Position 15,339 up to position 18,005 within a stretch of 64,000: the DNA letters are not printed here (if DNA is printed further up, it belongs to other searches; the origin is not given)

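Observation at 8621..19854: Uncharacterised envelope module nested in the beta-glucan operon: CBM-SBP giant, NHL-TPR-Yip1 fusion and DUF5696-like ectoprotein between two ATPase-less permease pairs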

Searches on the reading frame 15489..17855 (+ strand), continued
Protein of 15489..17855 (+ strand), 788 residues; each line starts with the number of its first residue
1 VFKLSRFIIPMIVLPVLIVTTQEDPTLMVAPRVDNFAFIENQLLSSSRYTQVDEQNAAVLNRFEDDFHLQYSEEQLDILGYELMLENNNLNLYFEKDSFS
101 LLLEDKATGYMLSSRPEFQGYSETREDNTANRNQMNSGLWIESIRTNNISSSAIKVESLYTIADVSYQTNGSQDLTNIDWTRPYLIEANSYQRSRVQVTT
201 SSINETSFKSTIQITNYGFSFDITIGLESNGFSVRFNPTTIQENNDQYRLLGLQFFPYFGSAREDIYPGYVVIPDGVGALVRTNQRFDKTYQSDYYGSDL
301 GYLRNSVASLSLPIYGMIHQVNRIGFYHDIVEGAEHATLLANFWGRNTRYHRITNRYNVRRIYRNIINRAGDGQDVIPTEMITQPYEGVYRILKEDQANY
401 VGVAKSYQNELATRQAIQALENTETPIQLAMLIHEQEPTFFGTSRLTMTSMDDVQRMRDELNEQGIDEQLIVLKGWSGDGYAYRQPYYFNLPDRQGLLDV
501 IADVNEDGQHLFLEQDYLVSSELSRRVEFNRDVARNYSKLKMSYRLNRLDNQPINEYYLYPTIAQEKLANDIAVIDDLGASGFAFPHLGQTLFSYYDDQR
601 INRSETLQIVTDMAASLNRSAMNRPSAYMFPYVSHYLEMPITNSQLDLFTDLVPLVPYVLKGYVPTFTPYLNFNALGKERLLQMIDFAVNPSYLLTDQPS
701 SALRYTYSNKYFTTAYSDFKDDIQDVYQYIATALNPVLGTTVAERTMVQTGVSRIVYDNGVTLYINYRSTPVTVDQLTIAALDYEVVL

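Call 26: fold_search(model_id=the predicted structure, library=pdb)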
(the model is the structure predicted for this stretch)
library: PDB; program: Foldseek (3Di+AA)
matches with E <= 10: 1497; with E <= 0.001: 225
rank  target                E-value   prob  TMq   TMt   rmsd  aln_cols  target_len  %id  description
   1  5opq_A                5.1e-27  1.00  0.56  0.66   7.0       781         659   11  A 3,6-anhydro-D-galactosidase produced by Zobellia galactanivorans. This is an exo-lytic enzyme that hydrolyzes termin (released 2017-11-29)
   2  5opq_D                2.2e-26  1.00  0.55  0.65   7.4       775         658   11  A 3,6-anhydro-D-galactosidase produced by Zobellia galactanivorans. This is an exo-lytic enzyme that hydrolyzes termin (released 2017-11-29)
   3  8rzk_A                5.8e-26  1.00  0.56  0.65   7.1       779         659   12  The Michaelis complex of ZgGH129 D486N from Zobellia galactanivorans with neo-b/k-oligo-carrageenan tetrasaccharide (b (released 2024-07-31)
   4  5wzq_B                2.0e-22  1.00  0.54  0.68   7.3       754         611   13  Alpha-N-acetylgalactosaminidase NagBb from Bifidobacterium bifidum - quadruple mutant (released 2017-06-07)
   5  5wzr_A                2.0e-22  1.00  0.55  0.67   7.6       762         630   12  Alpha-N-acetylgalactosaminidase NagBb from Bifidobacterium bifidum - Gal-NHAc-DNJ complex (released 2017-06-07)
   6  5wzn_A                2.7e-22  1.00  0.56  0.68   7.0       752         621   12  Alpha-N-acetylgalactosaminidase NagBb from Bifidobacterium bifidum - GalNAc complex (released 2017-06-07)
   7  5wzr_B                5.6e-22  1.00  0.54  0.65   7.4       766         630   13  Alpha-N-acetylgalactosaminidase NagBb from Bifidobacterium bifidum - Gal-NHAc-DNJ complex (released 2017-06-07)
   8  5wzq_A                6.6e-22  1.00  0.54  0.68   7.1       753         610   13  Alpha-N-acetylgalactosaminidase NagBb from Bifidobacterium bifidum - quadruple mutant (released 2017-06-07)
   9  5wzp_A                1.4e-21  1.00  0.53  0.66   7.6       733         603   14  Alpha-N-acetylgalactosaminidase NagBb from Bifidobacterium bifidum - ligand free (released 2017-06-07)
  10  5wzn_B                1.6e-21  1.00  0.55  0.68   7.0       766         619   12  Alpha-N-acetylgalactosaminidase NagBb from Bifidobacterium bifidum - GalNAc complex (released 2017-06-07)
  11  5wzp_B                1.9e-21  1.00  0.48  0.61   9.0       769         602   12  Alpha-N-acetylgalactosaminidase NagBb from Bifidobacterium bifidum - ligand free (released 2017-06-07)
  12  5a59_A                2.8e-15  1.00  0.42  0.32   8.9       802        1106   10  The structure of GH101 E796Q mutant from Streptococcus pneumoniae TIGR4 in complex with T-antigen (released 2015-09-02)
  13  6sh9_B                3.5e-15  1.00  0.40  0.26   9.8       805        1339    9  EngBF DARPin Fusion 4b D12 (released 2019-11-06)
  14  6qev_B                7.0e-15  1.00  0.41  0.27   9.9       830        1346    9  EngBF DARPin Fusion 4b B6 (released 2019-11-06)
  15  6qfk_A                7.8e-15  1.00  0.40  0.26   9.9       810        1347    9  EngBF DARPin Fusion 4b G10 (released 2019-11-06)
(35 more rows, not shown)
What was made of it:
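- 15489..17855 (+): DUF5696 protein, 788 aa: N-terminal TM anchor, beta-sandwich, (beta/alpha)8 barrel and a small C-terminal beta-sandwich. It is a remote GH129/GH101-type homologue. Foldseek 5opq 5e-27, 5wzn 2.7e-22, GH101/36/31 1e-12 to 1e-15 (call 26).
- On GH129: Foldseek 5opq 5e-27 (TM 0.56/0.66) and 5wzn 2.7e-22 (call 26).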

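Call 27: search_solved_structures(query=A1, max_evalue=10, show_alignments=5)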
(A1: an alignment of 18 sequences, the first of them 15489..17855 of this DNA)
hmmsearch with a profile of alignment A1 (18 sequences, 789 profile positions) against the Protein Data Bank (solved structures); distinct sequences matched with E-value up to 10: 1.
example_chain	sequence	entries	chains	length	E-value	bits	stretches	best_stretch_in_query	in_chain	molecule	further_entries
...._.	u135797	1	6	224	0.55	11.5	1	433-475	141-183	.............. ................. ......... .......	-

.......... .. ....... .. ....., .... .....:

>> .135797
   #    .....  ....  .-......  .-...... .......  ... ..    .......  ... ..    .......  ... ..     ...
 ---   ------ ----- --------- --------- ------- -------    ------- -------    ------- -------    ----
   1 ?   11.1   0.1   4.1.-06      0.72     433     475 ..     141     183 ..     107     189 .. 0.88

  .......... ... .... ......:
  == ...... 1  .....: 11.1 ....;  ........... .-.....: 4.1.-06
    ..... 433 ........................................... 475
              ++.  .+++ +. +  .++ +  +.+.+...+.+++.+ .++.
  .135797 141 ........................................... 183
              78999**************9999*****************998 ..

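Call 28: search_dna_similar(query=window:15489-17855:+, collection=plasmids, mode=protein, max_evalue=0.001, max_rows=30)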
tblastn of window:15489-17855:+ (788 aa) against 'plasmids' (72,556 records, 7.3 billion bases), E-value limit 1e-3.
Records with a match: 2; places in all: 2; records where one place covers at least 80% of the query: 1.
Best place of each record, by identity: <60% 2.
By first word of the organism name: Paenibacillus 1; Butyrivibrio 1.
By predicted mobility (MOB-suite, as given by PLSDB): non-mobilizable 2.
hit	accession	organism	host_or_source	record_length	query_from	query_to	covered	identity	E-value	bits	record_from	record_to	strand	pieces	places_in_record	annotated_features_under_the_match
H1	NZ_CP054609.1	Paenibacillus cellulosilyticus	cell culture,soil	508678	99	786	87%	22.9%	9e-35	151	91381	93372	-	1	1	DUF5696 domain-containing protein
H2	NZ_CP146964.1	Butyrivibrio fibrisolvens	Bovinae,Bovine rumen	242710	219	781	71%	21.8%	9e-25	119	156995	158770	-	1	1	DUF5696 domain-containing protein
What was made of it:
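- Tried and rejected: The wider distribution came from tblastn on plasmids (call 28) and from contig look-ups.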

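Call 29: get_annotated_region(hit=H1, flank=12000)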
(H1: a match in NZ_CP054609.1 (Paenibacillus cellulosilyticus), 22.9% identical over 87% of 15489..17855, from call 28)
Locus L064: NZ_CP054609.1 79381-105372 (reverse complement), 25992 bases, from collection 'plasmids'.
description: Paenibacillus cellulosilyticus strain KACC 14175 plasmid unnamed1, complete sequence
organism: Paenibacillus cellulosilyticus (NCBI taxid 375489)
taxonomy: Bacteria; Bacillota; Bacilli; Bacillales; Paenibacillaceae; Paenibacillus; Paenibacillus cellulosilyticus
host: -; source: cell culture,soil; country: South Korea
typing (MOB-suite, as given by PLSDB): non-mobilizable
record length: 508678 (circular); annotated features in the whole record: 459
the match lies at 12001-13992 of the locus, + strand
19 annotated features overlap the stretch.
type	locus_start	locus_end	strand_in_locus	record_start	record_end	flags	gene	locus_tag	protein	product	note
CDS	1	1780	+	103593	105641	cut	recG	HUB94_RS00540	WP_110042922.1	ATP-dependent DNA helicase RecG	GO:0006310 - DNA recombination [Evidence IEA]; GO:0006281 - DNA repair [Evidence IEA]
CDS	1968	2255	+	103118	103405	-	-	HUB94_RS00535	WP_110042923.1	stage VI sporulation protein F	-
CDS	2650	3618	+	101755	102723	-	-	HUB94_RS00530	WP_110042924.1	aldo/keto reductase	-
CDS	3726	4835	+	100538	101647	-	ugpC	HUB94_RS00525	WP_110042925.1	sn-glycerol-3-phosphate ABC transporter ATP-binding protein UgpC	-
CDS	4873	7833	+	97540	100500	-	-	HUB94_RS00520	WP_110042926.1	extracellular solute-binding protein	-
CDS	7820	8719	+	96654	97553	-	-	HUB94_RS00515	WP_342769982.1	sugar ABC transporter permease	-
CDS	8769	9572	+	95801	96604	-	-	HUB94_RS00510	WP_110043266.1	carbohydrate ABC transporter permease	GO:0008643 - carbohydrate transport [Evidence IEA]; GO:0055085 - transmembrane transport [Evidence IEA]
CDS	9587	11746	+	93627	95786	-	-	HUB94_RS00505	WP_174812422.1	YIP1 family protein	-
CDS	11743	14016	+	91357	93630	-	-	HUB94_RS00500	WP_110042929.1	DUF5696 domain-containing protein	-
CDS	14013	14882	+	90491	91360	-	-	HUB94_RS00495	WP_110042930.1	sugar ABC transporter permease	-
CDS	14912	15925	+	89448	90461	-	-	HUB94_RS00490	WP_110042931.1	carbohydrate ABC transporter permease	GO:0008643 - carbohydrate transport [Evidence IEA]; GO:0055085 - transmembrane transport [Evidence IEA]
CDS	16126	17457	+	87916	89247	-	-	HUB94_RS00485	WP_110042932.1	LLM class flavin-dependent oxidoreductase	-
CDS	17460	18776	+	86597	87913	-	-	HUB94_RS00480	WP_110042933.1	LLM class flavin-dependent oxidoreductase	-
CDS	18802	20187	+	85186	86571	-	-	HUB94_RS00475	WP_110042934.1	extracellular solute-binding protein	-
CDS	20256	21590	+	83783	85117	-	-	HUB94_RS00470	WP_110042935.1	LLM class flavin-dependent oxidoreductase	-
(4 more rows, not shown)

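Call 30: get_annotated_region(hit=H2, flank=12000)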
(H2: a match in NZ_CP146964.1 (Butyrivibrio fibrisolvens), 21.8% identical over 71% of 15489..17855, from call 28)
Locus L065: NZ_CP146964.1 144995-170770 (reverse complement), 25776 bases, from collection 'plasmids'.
description: Butyrivibrio fibrisolvens strain D1 plasmid pNP243, complete sequence
organism: Butyrivibrio fibrisolvens (NCBI taxid 831)
taxonomy: Bacteria; Bacillota; Clostridia; Lachnospirales; Lachnospiraceae; Butyrivibrio; Butyrivibrio fibrisolvens
host: -; source: Bovinae,Bovine rumen; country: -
typing (MOB-suite, as given by PLSDB): non-mobilizable
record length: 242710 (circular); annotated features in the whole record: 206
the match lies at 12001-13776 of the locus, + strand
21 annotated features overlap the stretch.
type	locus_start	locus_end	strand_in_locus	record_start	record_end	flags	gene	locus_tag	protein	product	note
CDS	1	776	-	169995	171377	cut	-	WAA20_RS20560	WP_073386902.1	response regulator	GO:0000160 - phosphorelay signal transduction system [Evidence IEA]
CDS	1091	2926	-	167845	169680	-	-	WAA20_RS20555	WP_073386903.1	histidine kinase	GO:0000160 - phosphorelay signal transduction system [Evidence IEA]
CDS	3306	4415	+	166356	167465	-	-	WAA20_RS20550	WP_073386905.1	glycoside hydrolase family 43 protein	-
CDS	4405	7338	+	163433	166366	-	-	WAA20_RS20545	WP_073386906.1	extracellular solute-binding protein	-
CDS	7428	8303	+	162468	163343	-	-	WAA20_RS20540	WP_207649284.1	sugar ABC transporter permease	-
CDS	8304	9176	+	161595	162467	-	-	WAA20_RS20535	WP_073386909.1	carbohydrate ABC transporter permease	GO:0008643 - carbohydrate transport [Evidence IEA]; GO:0055085 - transmembrane transport [Evidence IEA]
CDS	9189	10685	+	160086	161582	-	-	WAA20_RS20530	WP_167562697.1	NHL repeat-containing protein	-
CDS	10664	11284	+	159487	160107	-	-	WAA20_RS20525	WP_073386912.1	YIP1 family protein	-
CDS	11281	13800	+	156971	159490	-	-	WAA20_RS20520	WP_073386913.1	DUF5696 domain-containing protein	-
CDS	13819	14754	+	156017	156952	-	-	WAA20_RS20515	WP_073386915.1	sugar ABC transporter permease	-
CDS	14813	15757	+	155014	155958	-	-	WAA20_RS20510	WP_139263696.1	carbohydrate ABC transporter permease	GO:0008643 - carbohydrate transport [Evidence IEA]; GO:0055085 - transmembrane transport [Evidence IEA]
CDS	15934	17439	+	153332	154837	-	-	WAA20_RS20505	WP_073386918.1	extracellular solute-binding protein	-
CDS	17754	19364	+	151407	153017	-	-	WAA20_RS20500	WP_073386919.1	extracellular solute-binding protein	-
CDS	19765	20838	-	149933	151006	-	-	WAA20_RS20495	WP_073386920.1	J domain-containing protein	-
CDS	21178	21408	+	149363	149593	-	-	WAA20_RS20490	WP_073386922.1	hypothetical protein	-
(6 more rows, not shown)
